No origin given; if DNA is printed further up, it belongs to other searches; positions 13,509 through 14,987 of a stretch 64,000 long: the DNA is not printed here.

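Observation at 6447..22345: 16-kb, 13-gene co-directional gene train mixing amine transfer, oxyanion uptake, an E1 enzyme, envelope proteins and a C-P hydrolase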

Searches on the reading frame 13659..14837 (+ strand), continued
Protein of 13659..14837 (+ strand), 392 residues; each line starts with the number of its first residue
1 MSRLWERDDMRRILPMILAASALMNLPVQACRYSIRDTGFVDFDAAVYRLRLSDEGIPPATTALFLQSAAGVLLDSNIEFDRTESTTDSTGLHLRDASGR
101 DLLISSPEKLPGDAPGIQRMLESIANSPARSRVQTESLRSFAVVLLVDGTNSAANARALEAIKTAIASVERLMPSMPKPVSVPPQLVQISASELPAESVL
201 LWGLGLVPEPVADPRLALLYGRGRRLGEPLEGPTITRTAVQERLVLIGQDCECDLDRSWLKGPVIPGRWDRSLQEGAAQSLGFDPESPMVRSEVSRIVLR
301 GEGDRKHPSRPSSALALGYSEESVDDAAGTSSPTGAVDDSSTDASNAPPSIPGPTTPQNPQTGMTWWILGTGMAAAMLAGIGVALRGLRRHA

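Call 39: search_protein_families(library=pfam, proteins=[L061:14762-16837:+, L061:16868-17320:+, L061:17359-18315:+, L061:18323-19363:-, L063:8226-8843:-, L063:14591-15952:-, L061:6230-7381:+, L061:8029-8589:+, L061:8608-9072:+, L046:2969-3367:+], max_evalue=0.001)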
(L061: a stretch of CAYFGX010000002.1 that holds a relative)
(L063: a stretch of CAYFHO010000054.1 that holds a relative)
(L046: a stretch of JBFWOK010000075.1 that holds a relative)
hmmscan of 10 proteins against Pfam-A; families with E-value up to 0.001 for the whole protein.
L061:14762-16837:+ (691 aa): 8 families
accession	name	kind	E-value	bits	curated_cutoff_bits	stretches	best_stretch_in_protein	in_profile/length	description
PF00580.27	UvrD-helicase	-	1.2e-81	274.8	23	1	29-296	1-270/271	UvrD/REP helicase N-terminal domain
PF13361.12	UvrD_C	-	1.1e-61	209.7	25.6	1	303-651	2-347/350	UvrD-like helicase C-terminal domain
PF13245.12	AAA_19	-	4.4e-22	79.1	25.1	1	33-280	1-132/134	AAA domain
PF13538.12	UvrD_C_2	-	6.9e-11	42.3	27.4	1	592-649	3-51/52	UvrD-like helicase C-terminal domain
PF01443.25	Viral_helicase1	-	6.3e-08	33.1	21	0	579-648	165-225/228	Viral superfamily 1 RNA helicase core domain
PF13604.12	AAA_30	-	1e-06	29.1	27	0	29-91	2-65/191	AAA domain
PF13401.12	AAA_22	-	0.0002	22.1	27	0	42-112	6-72/130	AAA domain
PF13087.12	AAA_12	-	0.00067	19.7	27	0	535-648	98-189/195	AAA domain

L061:16868-17320:+ (150 aa): 0 families

L061:17359-18315:+ (318 aa): 3 families
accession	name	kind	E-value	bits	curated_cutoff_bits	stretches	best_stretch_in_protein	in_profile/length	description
PF17773.7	UPF0176_N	-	2.1e-28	99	26.2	1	14-104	2-92/92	UPF0176 acylphosphatase like domain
PF12368.13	Rhodanese_C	-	8.1e-12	45.7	26.9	1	229-296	1-65/66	Rhodanase C-terminal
PF00581.25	Rhodanese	-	2.1e-10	41.4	22.2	1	125-221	2-101/102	Rhodanese-like domain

L061:18323-19363:- (346 aa): 2 families
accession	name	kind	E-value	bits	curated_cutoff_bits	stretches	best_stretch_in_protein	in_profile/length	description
PF13277.11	YmdB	-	2.5e-98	328.8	27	1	86-337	1-253/253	YmdB-like protein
PF00149.33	Metallophos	-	2e-05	25.6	21.5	1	84-261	2-190/191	Calcineurin-like phosphoesterase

L063:8226-8843:- (205 aa): 3 families
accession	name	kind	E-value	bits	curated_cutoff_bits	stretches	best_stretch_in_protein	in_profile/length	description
PF03602.21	Cons_hypoth95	-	9.1e-40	136.7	24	1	15-201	1-180/182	Conserved hypothetical protein 95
PF09445.16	Methyltransf_15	-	1.2e-06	28.6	22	1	58-141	3-84/165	RNA cap guanine-N2 methyltransferase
PF05175.20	MTS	-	1.1e-05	25.6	23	1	55-171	31-137/170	Methyltransferase small domain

L063:14591-15952:- (453 aa): 3 families
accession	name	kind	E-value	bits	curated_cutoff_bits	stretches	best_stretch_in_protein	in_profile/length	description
PF13360.13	PQQ_2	-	2.3e-15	57.3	27.6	1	112-232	5-104/233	Outer membrane protein assembly factor BamB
PF13570.13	Beta-prop_ACSF4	-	3.3e-09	37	133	1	108-275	27-176/329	Beta-alanine-activating enzyme, beta-propeller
PF01011.28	PQQ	-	3.7e-05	23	26.7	0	183-241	531-587/595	Glucose/ethanol/alcohol dehydrogenase, beta-propeller domain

L061:6230-7381:+ (383 aa): 1 family
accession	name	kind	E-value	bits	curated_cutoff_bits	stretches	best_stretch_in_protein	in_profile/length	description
PF12773.13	DZR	-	0.00055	20.5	27.3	1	334-371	7-45/45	Double zinc ribbon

L061:8029-8589:+ (186 aa): 3 families
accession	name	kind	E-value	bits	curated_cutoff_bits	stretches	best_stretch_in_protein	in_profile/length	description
PF00583.31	Acetyltransf_1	-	2.8e-12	47.4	20.7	1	54-154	30-116/116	Acetyltransferase (GNAT) family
PF13508.13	Acetyltransf_7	-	6.9e-12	46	27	1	56-155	2-83/84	Acetyltransferase (GNAT) domain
PF13673.13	Acetyltransf_10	-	2e-10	41.2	23.6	1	100-159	51-112/128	Acetyltransferase (GNAT) domain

L061:8608-9072:+ (154 aa): 0 families

L046:2969-3367:+ (132 aa): 0 families

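Call 57: search_protein_representatives(alignment_id=A1)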
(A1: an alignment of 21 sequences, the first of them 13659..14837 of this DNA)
Query: 21 sequences, 390 profile positions. Proteins with E-value up to 0.001 (for the whole library): 983; up to 1e-10: 824; up to 1e-30: 670. The best 150 are listed.
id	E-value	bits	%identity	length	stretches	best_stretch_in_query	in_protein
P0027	4.5e-155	533.0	-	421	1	7-388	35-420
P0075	5.3e-152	522.9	-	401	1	4-388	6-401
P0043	3.1e-150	517.1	-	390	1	2-387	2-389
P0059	1.6e-147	508.1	-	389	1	5-389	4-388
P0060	1.6e-141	488.4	-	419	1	6-389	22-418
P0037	4.2e-141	487.0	-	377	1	7-387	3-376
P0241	1.8e-138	478.3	-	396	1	8-390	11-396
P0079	2.2e-138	478.0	-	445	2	13-355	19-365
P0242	2.3e-136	471.4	-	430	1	9-389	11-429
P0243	6.9e-132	456.7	-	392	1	11-388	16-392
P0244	2.7e-127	441.5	-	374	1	10-328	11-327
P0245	5.2e-127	440.6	-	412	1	8-387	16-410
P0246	2.4e-116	405.5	-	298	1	5-285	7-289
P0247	2.8e-108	379.0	-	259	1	138-388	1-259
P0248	3.6e-103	362.1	-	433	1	11-385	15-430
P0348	1.4e-74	268.0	-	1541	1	6-388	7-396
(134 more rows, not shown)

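Call 58: search_protein_families(library=pfam, proteins=[P0348], max_evalue=0.001)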
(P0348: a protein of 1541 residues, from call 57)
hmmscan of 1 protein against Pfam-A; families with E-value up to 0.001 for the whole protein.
P0348 (1541 aa): 6 families
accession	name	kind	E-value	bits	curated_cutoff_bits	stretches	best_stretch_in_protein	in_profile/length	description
PF13360.13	PQQ_2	-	9.1e-34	117.5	27.6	2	488-609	33-139/233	Outer membrane protein assembly factor BamB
PF13570.13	Beta-prop_ACSF4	-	1.6e-17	64.3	133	1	487-555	61-130/329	Beta-alanine-activating enzyme, beta-propeller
PF01011.28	PQQ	-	2.4e-14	53.4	26.7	0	521-610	50-136/595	Glucose/ethanol/alcohol dehydrogenase, beta-propeller domain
PF13649.12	Methyltransf_25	-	3.4e-06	28.1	27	1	959-1054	2-97/97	Methyltransferase domain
PF08242.18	Methyltransf_12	-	3.5e-05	24.9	30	1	959-1055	1-96/98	Methyltransferase domain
PF08241.18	Methyltransf_11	-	7.5e-05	23.7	21.2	1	960-1054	2-91/95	Methyltransferase domain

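Call 63: search_protein_families(library=pfam, proteins=[L012:3269-4237:+, L049:4630-6123:+, L049:3209-4504:+, L053:2891-6073:+, L053:1358-2863:+, L015:4501-5730:+, L038:4381-5370:+, L038:3564-4265:+, L024:5526-6092:+, L012:1076-2059:+], max_evalue=0.001)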
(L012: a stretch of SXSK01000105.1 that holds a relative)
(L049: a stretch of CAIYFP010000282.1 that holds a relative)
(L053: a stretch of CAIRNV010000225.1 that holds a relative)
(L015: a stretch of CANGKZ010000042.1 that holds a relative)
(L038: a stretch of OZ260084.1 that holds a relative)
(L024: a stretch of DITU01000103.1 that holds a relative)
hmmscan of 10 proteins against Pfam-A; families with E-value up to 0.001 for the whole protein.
L012:3269-4237:+ (322 aa): 3 families
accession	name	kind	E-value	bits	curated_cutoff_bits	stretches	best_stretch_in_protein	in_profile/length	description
PF00535.33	Glycos_transf_2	-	8.9e-24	84.7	23.3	1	85-214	1-131/168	Glycosyl transferase family 2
PF13641.12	Glyco_tranf_2_3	-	1.2e-05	25.9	27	1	84-192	3-116/230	Glycosyltransferase like family 2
PF10111.15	Glyco_tranf_2_2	-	2.5e-05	24.3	27.3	1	102-189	17-108/276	Glycosyltransferase like family 2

L049:4630-6123:+ (497 aa): 1 family
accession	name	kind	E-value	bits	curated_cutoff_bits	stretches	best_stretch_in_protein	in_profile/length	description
PF02321.23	OEP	-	1.1e-41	143.2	22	2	296-482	4-185/187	Outer membrane efflux protein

L049:3209-4504:+ (431 aa): 2 families
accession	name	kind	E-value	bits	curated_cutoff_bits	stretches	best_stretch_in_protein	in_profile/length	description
PF01593.30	Amino_oxidase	-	1.9e-17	64.1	19.8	1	13-270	1-260/443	Flavin containing amine oxidoreductase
PF13450.12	NAD_binding_8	-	1.9e-11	44.5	21.9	1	8-77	1-68/68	NAD(P)-binding Rossmann-like domain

L053:2891-6073:+ (1060 aa): 3 families
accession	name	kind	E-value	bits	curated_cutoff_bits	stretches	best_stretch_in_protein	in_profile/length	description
PF00176.29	SNF2-rel_dom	-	3.1e-71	240.3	24.9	1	600-881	1-289/290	SNF2-related domain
PF00271.37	Helicase_C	-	4.1e-21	75.7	23.5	1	901-1005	8-110/110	Helicase conserved C-terminal domain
PF00270.35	DEAD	-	6.2e-05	23.2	26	1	619-754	18-161/167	DEAD/DEAH box helicase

L053:1358-2863:+ (501 aa): 4 families
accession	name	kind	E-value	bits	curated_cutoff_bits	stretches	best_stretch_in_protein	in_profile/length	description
PF02786.22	CPSase_L_D2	-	1.1e-69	234.7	19.8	1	138-345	1-210/211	Carbamoyl-phosphate synthase L chain, ATP binding domain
PF25596.1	CPSase_L_D1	-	7.1e-43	145.7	27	1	7-134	2-117/118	Carbamoyl phosphate synthase preATP-grasp domain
PF02787.25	CPSase_L_D3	-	3.5e-19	69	26.6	1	447-499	2-54/80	Carbamoyl-phosphate synthetase large chain, oligomerisation domain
PF08442.15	ATP-grasp_2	-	1.6e-05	25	29.5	1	143-244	8-125/202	ATP-grasp domain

L015:4501-5730:+ (409 aa): 2 families
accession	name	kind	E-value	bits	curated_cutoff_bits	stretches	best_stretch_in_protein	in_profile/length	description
PF07995.17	GSDH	-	1.5e-48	166.2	25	1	46-391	2-325/332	Glucose / Sorbosone dehydrogenase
PF23500.1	DUF7133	-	1.1e-05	25.4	27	0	27-62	8-43/385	Domain of unknown function (DUF7133)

L038:4381-5370:+ (329 aa): 1 family
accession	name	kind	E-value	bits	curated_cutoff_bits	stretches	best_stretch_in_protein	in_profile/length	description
PF14237.11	GYF_2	-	3.1e-16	59.3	25.8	1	33-76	3-46/50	GYF domain 2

L038:3564-4265:+ (233 aa): 1 family
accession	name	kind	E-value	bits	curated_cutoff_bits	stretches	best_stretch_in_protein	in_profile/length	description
PF00581.25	Rhodanese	-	2.6e-18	66.8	22.2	1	116-199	10-101/102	Rhodanese-like domain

L024:5526-6092:+ (188 aa): 0 families

L012:1076-2059:+ (327 aa): 2 families
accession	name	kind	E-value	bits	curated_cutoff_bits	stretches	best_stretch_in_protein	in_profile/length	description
PF12833.13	HTH_18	-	8.6e-24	84.1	33.6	1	239-315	1-77/80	Helix-turn-helix domain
PF00165.29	HTH_AraC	-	4.1e-18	65.5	26.6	2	236-266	11-41/42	Bacterial regulatory helix-turn-helix proteins, AraC family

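Call 69: search_protein_families(library=pfam, proteins=[L076:9242-9985:+, L076:17046-19379:+, L078:8997-9836:+, L078:8454-8939:+, L078:6417-7730:+, L079:7022-8329:+, L081:8183-9781:+, L081:15360-17096:+, L062:1912-3255:+, L062:376-1860:+], max_evalue=0.001)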
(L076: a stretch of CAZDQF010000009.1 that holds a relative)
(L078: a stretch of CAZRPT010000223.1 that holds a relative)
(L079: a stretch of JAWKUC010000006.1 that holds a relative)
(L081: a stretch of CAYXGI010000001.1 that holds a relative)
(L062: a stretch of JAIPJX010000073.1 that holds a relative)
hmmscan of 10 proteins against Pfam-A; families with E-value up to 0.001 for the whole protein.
L076:9242-9985:+ (247 aa): 1 family
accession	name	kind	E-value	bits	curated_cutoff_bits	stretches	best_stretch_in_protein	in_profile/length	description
PF01925.25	TauE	-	5.7e-33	115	32.6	1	5-238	2-235/237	Sulfite exporter TauE/SafE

L076:17046-19379:+ (777 aa): 1 family
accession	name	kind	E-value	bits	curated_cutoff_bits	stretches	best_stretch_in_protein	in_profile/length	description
PF13243.12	SQHop_cyclase_C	-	4.5e-05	23.1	26.1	0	26-53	83-110/319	Squalene-hopene cyclase C-terminal domain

L078:8997-9836:+ (279 aa): 0 families

L078:8454-8939:+ (161 aa): 2 families
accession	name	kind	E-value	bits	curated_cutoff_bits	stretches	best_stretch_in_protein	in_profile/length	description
PF00578.27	AhpC-TSA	-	2.2e-44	150.8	26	1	12-139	2-123/124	AhpC/TSA family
PF08534.16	Redoxin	-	2.1e-25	89.7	26.6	1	10-140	1-131/148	Redoxin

L078:6417-7730:+ (437 aa): 3 families
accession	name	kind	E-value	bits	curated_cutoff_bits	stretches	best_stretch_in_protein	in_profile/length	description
PF19051.5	GFO_IDH_MocA_C2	-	5.6e-21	75.6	23.3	1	199-288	43-133/254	Oxidoreductase family, C-terminal alpha/beta domain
PF01408.29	GFO_IDH_MocA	-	8e-18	65.7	24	1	41-157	4-119/120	Oxidoreductase family, NAD-binding Rossmann fold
PF22725.1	GFO_IDH_MocA_C3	-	1.1e-06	29.1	27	0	222-257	27-61/124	GFO/IDH/MocA C-terminal domain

L079:7022-8329:+ (435 aa): 4 families
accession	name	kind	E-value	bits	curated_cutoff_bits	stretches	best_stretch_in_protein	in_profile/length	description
PF02878.22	PGM_PMM_I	-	6.3e-28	97.6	22.5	1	9-133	7-136/138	Phosphoglucomutase/phosphomannomutase, alpha/beta/alpha domain I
PF02879.22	PGM_PMM_II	-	2.4e-25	89.5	29.3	1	153-252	2-103/103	Phosphoglucomutase/phosphomannomutase, alpha/beta/alpha domain II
PF02880.22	PGM_PMM_III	-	2.2e-05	25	20.7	1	260-314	5-63/115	Phosphoglucomutase/phosphomannomutase, alpha/beta/alpha domain III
PF00408.26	PGM_PMM_IV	-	0.00061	20.2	23.1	0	399-426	32-51/68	Phosphoglucomutase/phosphomannomutase, C-terminal domain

L081:8183-9781:+ (532 aa): 0 families

L081:15360-17096:+ (578 aa): 0 families

L062:1912-3255:+ (447 aa): 1 family
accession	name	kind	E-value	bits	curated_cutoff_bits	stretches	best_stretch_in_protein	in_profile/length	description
PF02653.21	BPD_transp_2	-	1.3e-46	159.4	26.8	1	160-434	1-269/269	Branched-chain amino acid transport system / permease component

L062:376-1860:+ (494 aa): 5 families
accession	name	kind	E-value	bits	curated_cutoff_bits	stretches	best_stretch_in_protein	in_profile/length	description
PF00005.33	ABC_tran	-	1.7e-49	168.4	25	2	21-169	1-136/137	ABC transporter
PF13304.12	AAA_21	-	1.4e-11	45.5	27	1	385-442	227-287/304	AAA domain, putative AbiEii toxin, Type IV TA system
PF13401.12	AAA_22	-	1.3e-06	29.1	27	0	31-200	5-124/130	AAA domain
PF13191.12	AAA_16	-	0.00048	21.1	32.6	0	30-149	23-124/167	AAA ATPase domain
PF02367.23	TsaE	-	0.00091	19.6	26.6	0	27-52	17-42/128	Threonylcarbamoyl adenosine biosynthesis protein TsaE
